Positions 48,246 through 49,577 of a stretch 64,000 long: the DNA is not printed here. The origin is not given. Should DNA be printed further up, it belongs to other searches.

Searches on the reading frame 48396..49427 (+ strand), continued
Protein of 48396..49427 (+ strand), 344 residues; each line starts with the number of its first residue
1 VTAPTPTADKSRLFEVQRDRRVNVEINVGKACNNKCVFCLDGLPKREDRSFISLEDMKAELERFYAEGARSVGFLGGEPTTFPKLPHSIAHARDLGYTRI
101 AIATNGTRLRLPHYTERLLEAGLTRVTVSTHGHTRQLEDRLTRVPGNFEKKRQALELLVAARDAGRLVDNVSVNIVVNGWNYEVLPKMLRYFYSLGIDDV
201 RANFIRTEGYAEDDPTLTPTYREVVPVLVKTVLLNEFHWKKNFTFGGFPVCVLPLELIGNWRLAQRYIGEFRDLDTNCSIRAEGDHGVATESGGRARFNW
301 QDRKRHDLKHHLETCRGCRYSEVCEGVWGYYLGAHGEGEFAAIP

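Call 49: search_protein_families(library=ncbifam, proteins=[L081:8086-9021:+, L081:9072-9995:+, L081:10001-10960:+, L081:7076-8086:+, L081:4027-4851:+, L080:10001-10957:+, L080:10911-11858:+], max_evalue=1e-15)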
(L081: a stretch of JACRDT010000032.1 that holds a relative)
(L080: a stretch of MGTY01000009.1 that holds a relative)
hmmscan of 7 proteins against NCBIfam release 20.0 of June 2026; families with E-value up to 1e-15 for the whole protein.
L081:8086-9021:+ (312 aa): 2 families
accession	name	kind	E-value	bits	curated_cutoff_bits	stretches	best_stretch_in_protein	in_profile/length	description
NF038332.1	rSAM_rare_HxsC4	exception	1.1e-23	83.9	500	1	11-309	23-334/335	radical SAM protein HxsC4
TIGR03977.1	rSAM_pair_HxsC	equivalog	1.2e-17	63.7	267.9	1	11-230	34-254/292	His-Xaa-Ser system radical SAM maturase HxsC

L081:9072-9995:+ (308 aa): 3 families
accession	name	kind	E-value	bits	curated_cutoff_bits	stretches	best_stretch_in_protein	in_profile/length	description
NF038332.1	rSAM_rare_HxsC4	exception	1.3e-26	93.6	500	1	6-173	15-184/335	radical SAM protein HxsC4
TIGR03977.1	rSAM_pair_HxsC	equivalog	6.7e-21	74.4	267.9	1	12-233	32-254/292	His-Xaa-Ser system radical SAM maturase HxsC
NF038283.1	viperin_w_prok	equivalog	2.9e-18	66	180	1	7-161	4-168/281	viperin family antiviral radical SAM protein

L081:10001-10960:+ (320 aa): 1 family
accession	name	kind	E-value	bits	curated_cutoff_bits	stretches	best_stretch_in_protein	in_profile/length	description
NF038332.1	rSAM_rare_HxsC4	exception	1.4e-38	132.9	500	1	2-210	16-222/335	radical SAM protein HxsC4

L081:7076-8086:+ (337 aa): 0 families

L081:4027-4851:+ (275 aa): 0 families

L080:10001-10957:+ (319 aa): 1 family
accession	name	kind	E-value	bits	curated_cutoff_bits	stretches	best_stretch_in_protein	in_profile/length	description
NF038332.1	rSAM_rare_HxsC4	exception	1.3e-39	136.3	500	1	2-313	16-332/335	radical SAM protein HxsC4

L080:10911-11858:+ (316 aa): 3 families
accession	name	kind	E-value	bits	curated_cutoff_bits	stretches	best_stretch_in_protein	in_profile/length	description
NF038332.1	rSAM_rare_HxsC4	exception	2e-27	96.2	500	1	11-212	11-213/335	radical SAM protein HxsC4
TIGR03977.1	rSAM_pair_HxsC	equivalog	6.4e-20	71.2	267.9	1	18-242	29-254/292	His-Xaa-Ser system radical SAM maturase HxsC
NF045574.1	sacti_mat_StsB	exception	6e-19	68.2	625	1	24-200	106-276/466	StsB family radical SAM/SPASM domain sactipeptide maturase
